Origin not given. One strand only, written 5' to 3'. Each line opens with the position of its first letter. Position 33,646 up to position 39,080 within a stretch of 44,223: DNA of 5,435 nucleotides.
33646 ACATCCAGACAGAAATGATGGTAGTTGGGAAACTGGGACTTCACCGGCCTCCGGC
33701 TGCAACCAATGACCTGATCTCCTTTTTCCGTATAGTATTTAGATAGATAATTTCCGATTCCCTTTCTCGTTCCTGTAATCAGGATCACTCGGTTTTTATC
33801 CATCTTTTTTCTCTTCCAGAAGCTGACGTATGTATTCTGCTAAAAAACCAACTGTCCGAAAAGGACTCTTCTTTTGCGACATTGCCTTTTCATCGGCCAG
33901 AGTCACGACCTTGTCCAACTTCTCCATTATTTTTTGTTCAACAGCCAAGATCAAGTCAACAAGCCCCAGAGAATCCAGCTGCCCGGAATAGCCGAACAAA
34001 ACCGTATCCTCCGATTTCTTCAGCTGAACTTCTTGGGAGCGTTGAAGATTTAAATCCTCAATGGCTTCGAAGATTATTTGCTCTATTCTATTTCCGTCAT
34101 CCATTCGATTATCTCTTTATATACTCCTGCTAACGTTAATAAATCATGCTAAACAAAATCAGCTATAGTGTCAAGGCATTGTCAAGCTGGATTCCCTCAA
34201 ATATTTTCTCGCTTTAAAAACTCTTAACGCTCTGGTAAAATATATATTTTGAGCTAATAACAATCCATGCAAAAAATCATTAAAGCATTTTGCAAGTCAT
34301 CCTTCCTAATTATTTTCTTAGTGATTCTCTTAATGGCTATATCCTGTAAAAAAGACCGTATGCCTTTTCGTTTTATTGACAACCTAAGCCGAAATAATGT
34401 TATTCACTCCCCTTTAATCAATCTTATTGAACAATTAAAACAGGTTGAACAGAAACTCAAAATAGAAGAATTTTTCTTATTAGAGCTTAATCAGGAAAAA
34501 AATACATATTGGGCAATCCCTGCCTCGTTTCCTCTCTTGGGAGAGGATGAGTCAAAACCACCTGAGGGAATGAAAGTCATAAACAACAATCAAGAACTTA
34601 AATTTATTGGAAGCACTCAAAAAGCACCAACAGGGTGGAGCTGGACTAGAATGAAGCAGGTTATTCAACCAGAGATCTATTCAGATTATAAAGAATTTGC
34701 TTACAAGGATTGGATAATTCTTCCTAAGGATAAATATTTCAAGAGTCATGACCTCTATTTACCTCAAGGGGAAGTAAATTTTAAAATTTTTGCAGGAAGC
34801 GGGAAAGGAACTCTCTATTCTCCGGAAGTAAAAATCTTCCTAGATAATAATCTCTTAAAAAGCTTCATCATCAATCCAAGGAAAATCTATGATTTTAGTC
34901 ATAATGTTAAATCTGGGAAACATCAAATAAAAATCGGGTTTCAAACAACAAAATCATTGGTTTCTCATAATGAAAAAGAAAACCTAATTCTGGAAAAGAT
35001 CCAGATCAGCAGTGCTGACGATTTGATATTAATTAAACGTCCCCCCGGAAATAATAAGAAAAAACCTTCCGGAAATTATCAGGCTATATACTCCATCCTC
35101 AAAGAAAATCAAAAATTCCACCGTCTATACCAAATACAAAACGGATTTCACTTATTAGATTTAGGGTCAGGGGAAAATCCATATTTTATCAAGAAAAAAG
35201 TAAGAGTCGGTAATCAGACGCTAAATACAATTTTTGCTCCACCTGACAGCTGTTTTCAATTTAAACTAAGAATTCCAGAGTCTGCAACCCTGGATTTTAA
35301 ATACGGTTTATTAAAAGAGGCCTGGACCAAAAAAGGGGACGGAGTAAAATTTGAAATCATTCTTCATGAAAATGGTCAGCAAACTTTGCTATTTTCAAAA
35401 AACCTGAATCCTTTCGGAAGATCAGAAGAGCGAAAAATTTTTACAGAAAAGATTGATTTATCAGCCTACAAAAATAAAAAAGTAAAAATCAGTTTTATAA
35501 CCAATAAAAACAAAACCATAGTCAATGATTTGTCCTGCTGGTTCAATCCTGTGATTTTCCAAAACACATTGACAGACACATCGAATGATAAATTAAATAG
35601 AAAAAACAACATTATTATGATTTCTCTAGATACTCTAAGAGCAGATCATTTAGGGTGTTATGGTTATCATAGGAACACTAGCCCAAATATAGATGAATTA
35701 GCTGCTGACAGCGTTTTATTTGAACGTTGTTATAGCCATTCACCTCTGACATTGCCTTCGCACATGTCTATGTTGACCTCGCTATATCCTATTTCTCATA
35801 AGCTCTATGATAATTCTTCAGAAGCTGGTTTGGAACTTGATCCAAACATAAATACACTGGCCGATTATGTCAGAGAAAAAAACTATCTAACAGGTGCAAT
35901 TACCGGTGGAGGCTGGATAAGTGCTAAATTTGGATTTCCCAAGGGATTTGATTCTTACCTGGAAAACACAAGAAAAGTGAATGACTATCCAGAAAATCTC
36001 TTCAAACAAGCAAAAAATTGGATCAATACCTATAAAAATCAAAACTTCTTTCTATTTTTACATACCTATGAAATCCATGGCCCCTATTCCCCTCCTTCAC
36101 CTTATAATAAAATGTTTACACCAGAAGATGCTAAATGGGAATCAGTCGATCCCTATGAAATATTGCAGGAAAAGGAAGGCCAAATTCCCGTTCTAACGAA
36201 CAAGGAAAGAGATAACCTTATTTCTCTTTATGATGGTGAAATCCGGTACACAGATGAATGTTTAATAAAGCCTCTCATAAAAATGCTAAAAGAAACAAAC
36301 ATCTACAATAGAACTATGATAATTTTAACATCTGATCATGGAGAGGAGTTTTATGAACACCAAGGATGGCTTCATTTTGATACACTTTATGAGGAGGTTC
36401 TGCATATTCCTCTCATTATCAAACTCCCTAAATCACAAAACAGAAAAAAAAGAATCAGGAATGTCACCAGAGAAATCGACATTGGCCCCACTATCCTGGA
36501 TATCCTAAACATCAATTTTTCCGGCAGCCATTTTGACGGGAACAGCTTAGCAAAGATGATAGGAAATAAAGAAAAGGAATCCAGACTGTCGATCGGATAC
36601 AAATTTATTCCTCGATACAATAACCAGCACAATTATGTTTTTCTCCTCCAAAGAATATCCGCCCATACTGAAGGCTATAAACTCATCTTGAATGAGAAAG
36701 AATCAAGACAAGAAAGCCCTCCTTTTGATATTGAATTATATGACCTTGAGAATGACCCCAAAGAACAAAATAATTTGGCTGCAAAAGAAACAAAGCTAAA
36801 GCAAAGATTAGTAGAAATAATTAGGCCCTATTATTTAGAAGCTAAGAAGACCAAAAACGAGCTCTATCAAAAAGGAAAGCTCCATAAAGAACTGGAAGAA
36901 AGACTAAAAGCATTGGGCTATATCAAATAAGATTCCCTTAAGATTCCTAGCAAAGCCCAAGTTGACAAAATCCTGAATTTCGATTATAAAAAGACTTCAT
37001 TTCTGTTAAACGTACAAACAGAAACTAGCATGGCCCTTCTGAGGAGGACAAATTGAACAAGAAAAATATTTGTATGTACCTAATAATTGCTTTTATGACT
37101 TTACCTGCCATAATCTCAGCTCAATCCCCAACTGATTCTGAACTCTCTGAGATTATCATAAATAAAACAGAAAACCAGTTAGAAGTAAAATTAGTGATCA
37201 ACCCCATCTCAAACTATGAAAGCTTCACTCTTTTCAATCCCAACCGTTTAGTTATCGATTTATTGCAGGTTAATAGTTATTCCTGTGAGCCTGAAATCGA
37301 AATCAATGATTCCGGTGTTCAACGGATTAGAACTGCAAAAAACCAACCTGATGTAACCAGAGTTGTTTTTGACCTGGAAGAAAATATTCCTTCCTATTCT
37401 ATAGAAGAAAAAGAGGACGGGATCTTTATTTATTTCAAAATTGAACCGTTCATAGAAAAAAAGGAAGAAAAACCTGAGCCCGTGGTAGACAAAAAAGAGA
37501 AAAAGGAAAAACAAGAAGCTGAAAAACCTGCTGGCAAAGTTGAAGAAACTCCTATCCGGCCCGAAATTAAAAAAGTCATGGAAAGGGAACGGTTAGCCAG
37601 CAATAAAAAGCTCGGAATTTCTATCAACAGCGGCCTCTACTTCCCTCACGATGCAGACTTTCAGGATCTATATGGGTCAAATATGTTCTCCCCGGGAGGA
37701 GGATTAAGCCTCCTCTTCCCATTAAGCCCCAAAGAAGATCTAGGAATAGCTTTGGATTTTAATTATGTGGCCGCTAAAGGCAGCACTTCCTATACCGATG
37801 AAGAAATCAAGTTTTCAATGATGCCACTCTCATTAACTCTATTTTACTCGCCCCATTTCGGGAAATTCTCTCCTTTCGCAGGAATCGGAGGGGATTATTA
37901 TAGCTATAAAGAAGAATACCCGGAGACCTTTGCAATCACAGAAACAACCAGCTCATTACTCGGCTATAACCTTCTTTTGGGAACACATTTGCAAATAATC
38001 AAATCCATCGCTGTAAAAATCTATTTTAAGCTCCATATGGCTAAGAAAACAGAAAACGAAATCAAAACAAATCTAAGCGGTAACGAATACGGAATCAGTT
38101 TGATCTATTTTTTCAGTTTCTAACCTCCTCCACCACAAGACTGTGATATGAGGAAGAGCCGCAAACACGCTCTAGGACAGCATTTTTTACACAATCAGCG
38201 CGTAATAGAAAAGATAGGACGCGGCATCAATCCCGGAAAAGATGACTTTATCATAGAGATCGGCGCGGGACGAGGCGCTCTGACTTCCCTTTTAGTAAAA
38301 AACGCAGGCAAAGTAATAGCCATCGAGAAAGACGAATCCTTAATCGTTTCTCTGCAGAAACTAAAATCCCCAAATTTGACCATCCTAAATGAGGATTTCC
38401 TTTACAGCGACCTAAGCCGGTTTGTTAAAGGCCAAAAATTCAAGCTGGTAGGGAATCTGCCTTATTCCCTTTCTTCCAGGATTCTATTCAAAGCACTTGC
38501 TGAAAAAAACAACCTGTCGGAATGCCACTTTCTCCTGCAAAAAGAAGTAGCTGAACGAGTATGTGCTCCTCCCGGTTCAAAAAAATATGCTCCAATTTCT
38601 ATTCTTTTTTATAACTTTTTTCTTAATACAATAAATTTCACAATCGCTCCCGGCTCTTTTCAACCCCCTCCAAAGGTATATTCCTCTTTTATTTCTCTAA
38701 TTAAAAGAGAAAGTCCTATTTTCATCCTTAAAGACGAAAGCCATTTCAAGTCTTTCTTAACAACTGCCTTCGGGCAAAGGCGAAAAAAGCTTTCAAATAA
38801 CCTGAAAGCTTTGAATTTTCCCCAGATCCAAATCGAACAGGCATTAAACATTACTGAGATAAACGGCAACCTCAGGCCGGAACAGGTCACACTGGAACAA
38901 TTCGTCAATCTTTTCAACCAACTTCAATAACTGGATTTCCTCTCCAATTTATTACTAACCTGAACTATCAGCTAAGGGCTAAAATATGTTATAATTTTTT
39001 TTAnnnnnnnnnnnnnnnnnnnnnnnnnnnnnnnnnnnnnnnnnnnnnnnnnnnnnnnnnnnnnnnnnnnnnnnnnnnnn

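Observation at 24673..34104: Nine-gene block: an ACP-dependent acylation operon followed by a class-B-rSAM / GT2 / rSAM / rSAM operon, a candidate undescribed glycolipid or glycan tailoring system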

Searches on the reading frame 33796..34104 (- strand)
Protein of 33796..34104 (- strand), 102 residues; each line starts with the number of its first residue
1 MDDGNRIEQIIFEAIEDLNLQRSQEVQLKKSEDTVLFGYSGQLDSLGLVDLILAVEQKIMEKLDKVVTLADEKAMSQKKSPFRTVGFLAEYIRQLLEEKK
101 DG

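Call 4: search_protein_families(library=pfam, proteins=[window:33796-34104:-], max_evalue=0.001)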
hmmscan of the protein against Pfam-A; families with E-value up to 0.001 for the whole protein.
window:33796-34104:- (102 aa): 0 families

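Call 5: search_protein_families(library=ncbifam, proteins=[window:33796-34104:-], max_evalue=0.001)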
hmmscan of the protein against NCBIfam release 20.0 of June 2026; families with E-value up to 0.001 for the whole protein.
window:33796-34104:- (102 aa): 0 families

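Call 10: search_protein_families(library=pfam, proteins=[window:33796-34104:-], max_evalue=5)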
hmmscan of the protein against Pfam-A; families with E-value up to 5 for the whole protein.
window:33796-34104:- (102 aa): 1 family
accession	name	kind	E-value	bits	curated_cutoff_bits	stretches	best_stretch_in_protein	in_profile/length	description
PF02144.21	Rad1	-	0.09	12.3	24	1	9-69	155-213/257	Repair protein Rad1/Rec1/Rad17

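Call 21: search_solved_structures(query=window:33796-34104:-, max_evalue=10)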
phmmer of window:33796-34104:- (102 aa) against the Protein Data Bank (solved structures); distinct sequences matched with E-value up to 10: 2.
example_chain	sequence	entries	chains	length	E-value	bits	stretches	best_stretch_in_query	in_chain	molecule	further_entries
4bpg_A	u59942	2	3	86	0.38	14.6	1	20-59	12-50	D-ALANINE--POLY(PHOSPHORIBITOL) LIGASE SUBUNIT 2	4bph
4bpf_A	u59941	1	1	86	1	13.3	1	20-59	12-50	D-ALANINE--POLY(PHOSPHORIBITOL) LIGASE SUBUNIT 2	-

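Call 25: search_solved_structures(query=A2, max_evalue=10, show_alignments=2)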
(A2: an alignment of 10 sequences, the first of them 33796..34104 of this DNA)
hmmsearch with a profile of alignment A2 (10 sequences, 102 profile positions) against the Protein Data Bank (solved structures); distinct sequences matched with E-value up to 10: 11.
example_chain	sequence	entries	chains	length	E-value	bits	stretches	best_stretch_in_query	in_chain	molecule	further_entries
2lki_A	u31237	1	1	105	0.025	18.2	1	31-94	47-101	Putative uncharacterized protein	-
1klp_A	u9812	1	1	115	0.11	16.1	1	3-58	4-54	MEROMYCOLATE EXTENSION ACYL CARRIER PROTEIN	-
2fq0_A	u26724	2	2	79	0.13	15.9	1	15-68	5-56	acyl carrier protein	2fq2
3gzl_A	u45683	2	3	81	0.15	15.7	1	14-68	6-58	Acyl carrier protein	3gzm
7bvc_P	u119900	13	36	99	0.27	14.9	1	3-58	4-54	Meromycolate extension acyl carrier protein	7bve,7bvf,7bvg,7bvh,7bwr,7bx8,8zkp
2cnr_A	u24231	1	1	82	0.28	14.8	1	3-59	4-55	ACYL CARRIER PROTEIN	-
2koo_A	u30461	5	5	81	0.3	14.7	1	3-59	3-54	Acyl carrier protein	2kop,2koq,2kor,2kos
2l4b_A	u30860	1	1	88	0.34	14.5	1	36-60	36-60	Acyl carrier protein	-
4b2f_A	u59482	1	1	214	0.4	14.3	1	45-99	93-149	PUTATIVE ANTIGEN P35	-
7e42_A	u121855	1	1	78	1.3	12.6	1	32-93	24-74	Acyl carrier protein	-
4axz_A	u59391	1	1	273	2.3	11.8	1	45-99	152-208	PUTATIVE ANTIGEN P35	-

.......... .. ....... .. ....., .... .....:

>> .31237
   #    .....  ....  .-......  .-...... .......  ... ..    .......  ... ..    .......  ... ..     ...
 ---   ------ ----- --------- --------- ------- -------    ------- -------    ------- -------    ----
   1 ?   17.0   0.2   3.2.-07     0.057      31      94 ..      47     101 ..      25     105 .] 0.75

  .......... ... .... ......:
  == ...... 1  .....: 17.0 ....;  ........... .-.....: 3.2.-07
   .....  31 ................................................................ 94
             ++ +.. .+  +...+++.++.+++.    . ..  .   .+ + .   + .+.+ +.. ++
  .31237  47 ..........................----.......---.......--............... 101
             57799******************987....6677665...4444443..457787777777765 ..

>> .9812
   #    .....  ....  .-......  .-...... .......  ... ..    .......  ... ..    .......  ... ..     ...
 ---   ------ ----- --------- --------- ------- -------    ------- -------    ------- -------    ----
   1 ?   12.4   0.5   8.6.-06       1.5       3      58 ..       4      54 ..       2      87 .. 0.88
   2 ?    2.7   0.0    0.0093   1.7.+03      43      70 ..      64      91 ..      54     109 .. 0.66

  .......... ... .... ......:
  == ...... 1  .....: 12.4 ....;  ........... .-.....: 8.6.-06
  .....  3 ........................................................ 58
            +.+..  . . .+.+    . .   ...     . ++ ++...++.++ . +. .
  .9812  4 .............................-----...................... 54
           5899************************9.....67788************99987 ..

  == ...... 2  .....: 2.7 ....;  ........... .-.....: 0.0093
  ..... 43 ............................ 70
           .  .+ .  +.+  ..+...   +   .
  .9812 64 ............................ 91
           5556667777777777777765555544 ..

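Call 39: predict_structure(protein=window:33796-34104:-)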
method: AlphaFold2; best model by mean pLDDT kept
length: 102 residues; sequences in the alignment: 1
mean_pLDDT: 57.3   pTM: 0.43
mean pLDDT of the five models: 57.3, 53.9, 50.5, 49.4, 49.2
residues with pLDDT >= 90: 0; 70-90: 2; 50-70: 78; < 50: 22
segments of 3 or more residues with pLDDT < 50: 32-34, 79-88, 98-102
pLDDT, mean of each block of 10 residues (from residue 1): 56 66 59 53 62 67 64 53 46 51 36
secondary structure, 60 per line:
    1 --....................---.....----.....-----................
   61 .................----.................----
elements in order: H3-22 E26-30 E35-39 H45-77 H82-98

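Call 63: search_protein_families(library=pfam, alignment_id=A2, max_evalue=1)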
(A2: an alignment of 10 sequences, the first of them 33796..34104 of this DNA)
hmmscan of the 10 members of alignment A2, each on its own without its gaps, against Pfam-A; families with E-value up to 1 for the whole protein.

A. member 1, window:33796-34104:- (102 aa): 1 family
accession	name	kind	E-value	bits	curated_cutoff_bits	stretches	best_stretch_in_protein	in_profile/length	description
PF02144.21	Rad1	-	0.09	12.3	24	1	9-69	155-213/257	Repair protein Rad1/Rec1/Rad17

B. families by the number of members that match (of 10 scanned): 8 families
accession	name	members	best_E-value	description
PF00550.31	PP-binding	5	0.0096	Phosphopantetheine attachment site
PF04786.17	Baculo_DNA_bind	1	0.019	ssDNA binding protein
PF14523.12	Syntaxin_2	1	0.023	Syntaxin-like protein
PF06825.17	HSBP1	1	0.068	Heat shock factor binding protein 1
PF22187.2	DUF6946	1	0.083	Domain of unknown function (DUF6946)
PF23562.2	AMP-binding_C_3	1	0.087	AMP-binding enzyme C-terminal domain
PF02144.21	Rad1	1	0.09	Repair protein Rad1/Rec1/Rad17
PF05147.19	LANC_like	1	0.2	Lanthionine synthetase C-like protein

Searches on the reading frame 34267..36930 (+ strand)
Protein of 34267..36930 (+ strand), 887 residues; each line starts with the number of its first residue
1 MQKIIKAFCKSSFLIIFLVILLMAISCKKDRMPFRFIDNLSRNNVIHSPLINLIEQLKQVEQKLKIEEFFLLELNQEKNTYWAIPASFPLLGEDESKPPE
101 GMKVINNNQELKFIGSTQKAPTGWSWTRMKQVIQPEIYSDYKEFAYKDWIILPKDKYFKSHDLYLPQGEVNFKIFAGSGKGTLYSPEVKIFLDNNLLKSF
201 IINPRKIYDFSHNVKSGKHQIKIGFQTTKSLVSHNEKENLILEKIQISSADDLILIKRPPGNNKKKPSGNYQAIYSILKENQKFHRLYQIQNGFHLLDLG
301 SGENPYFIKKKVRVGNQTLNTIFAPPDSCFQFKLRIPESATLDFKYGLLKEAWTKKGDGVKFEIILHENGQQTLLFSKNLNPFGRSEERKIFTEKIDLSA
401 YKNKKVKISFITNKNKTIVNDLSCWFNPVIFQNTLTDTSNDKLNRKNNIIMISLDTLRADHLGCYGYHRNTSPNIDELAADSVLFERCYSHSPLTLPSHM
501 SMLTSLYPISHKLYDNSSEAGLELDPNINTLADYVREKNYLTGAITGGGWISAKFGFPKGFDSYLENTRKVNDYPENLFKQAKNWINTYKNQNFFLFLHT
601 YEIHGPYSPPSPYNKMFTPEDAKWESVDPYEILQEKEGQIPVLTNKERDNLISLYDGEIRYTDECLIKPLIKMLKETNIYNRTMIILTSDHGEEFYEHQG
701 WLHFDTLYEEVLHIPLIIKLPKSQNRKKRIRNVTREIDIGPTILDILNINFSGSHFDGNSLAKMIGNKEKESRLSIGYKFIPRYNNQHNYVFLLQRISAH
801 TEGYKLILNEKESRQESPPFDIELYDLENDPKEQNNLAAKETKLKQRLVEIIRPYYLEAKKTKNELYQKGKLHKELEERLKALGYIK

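Call 7: search_protein_families(library=pfam, proteins=[window:34267-36930:+], max_evalue=0.0001)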
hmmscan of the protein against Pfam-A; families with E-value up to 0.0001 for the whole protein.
window:34267-36930:+ (887 aa): 3 families
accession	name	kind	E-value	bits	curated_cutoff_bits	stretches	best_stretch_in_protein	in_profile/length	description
PF00884.28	Sulfatase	-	2.9e-48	165.2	25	1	448-749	2-301/301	Sulfatase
PF16347.10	SGSH_C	-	2.5e-18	67.1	29.3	1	700-842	4-136/154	N-sulphoglucosamine sulphohydrolase, C-terminal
PF01663.27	Phosphodiest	-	9.2e-15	55.5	23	1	450-518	2-67/342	Type I phosphodiesterase / nucleotide pyrophosphatase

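Call 64: search_protein_families(library=ncbifam, proteins=[window:34267-36930:+], max_evalue=0.00001)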
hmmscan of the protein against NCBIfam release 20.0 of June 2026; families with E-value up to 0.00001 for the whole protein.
window:34267-36930:+ (887 aa): 13 families
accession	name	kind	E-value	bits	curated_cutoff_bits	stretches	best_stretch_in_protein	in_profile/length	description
NF010322.0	PRK13759.1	equivalog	5.2e-40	137.4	481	2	580-870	187-467/486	arylsulfatase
NF045661.1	HdlasePehA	equivalog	1.1e-34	120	900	2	631-841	260-468/506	phosphoric/sulfuric ester hydrolase PehA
TIGR03417.1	chol_sulfatase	equivalog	2.6e-31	109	433.45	2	649-843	249-425/500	choline-sulfatase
NF052527.1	Mn_arylsulf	exception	2.2e-19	69.7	850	2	593-871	199-464/479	manganese-dependent arylsulfatase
NF007160.0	PRK09598.1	equivalog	2.7e-14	52.4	561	1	572-736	338-487/523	phosphoethanolamine--lipid A transferase EptA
NF028537.1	P_eth_NH2_trans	domain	2.5e-12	46.1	500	1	574-726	348-486/527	phosphoethanolamine--lipid A transferase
NF007933.0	PRK10649.1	subfamily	4.9e-11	41.9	404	0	630-699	404-470/577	phosphoethanolamine transferase CptA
NF008619.0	PRK11598.1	equivalog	6.2e-10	38.2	660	1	574-729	356-497/546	phosphoethanolamine transferase EptA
NF038075.1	fam_STM4013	hypoth_equivalog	1.4e-08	34.5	250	1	445-715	6-255/261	STM4013/SEN3800 family hydrolase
NF038282.1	LapC_YejM_PbgA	exception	1.4e-08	33.5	825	1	654-746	413-499/584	LPS biosynthesis-modulating metalloenzyme YejM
NF012179.0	CptA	domain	4e-08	32.4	900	0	629-699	391-458/556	phosphoethanolamine transferase CptA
NF008593.0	PRK11560.1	equivalog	6.6e-07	28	493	0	447-477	248-278/563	kdo(2)-lipid A phosphoethanolamine 7''-transferase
NF053859.1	polymyxin_MCR13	exception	8.3e-06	24.9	1250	0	645-718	406-481/541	MCR-13 family phosphoethanolamine--lipid A transferase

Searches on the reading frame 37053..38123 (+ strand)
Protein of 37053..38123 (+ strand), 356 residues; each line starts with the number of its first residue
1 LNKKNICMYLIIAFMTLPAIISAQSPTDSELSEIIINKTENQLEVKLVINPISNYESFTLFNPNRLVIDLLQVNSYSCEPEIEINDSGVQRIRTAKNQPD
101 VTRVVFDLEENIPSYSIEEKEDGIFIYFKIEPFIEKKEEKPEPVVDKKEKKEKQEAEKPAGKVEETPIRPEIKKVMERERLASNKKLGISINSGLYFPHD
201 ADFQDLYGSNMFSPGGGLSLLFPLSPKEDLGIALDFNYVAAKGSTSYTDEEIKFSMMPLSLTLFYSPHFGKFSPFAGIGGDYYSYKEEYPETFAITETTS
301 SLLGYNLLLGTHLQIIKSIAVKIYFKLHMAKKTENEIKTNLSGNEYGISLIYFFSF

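Call 7: search_protein_families(library=pfam, proteins=[window:37053-38123:+], max_evalue=0.0001)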
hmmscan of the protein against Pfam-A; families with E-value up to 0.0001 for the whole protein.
window:37053-38123:+ (356 aa): 1 family
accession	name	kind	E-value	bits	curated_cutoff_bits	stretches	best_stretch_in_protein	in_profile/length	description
PF11741.13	AMIN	-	2.2e-12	47.4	20.5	1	34-123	2-96/101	AMIN domain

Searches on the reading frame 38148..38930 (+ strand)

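Call 7: search_protein_families(library=pfam, proteins=[window:38148-38930:+], max_evalue=0.0001)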
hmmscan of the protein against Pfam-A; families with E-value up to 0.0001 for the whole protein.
window:38148-38930:+ (260 aa): 1 family
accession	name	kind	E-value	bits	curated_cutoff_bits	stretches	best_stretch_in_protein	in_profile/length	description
PF00398.26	RrnaAD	-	4.6e-57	193.5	24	1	5-259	4-261/263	Ribosomal RNA adenine dimethylase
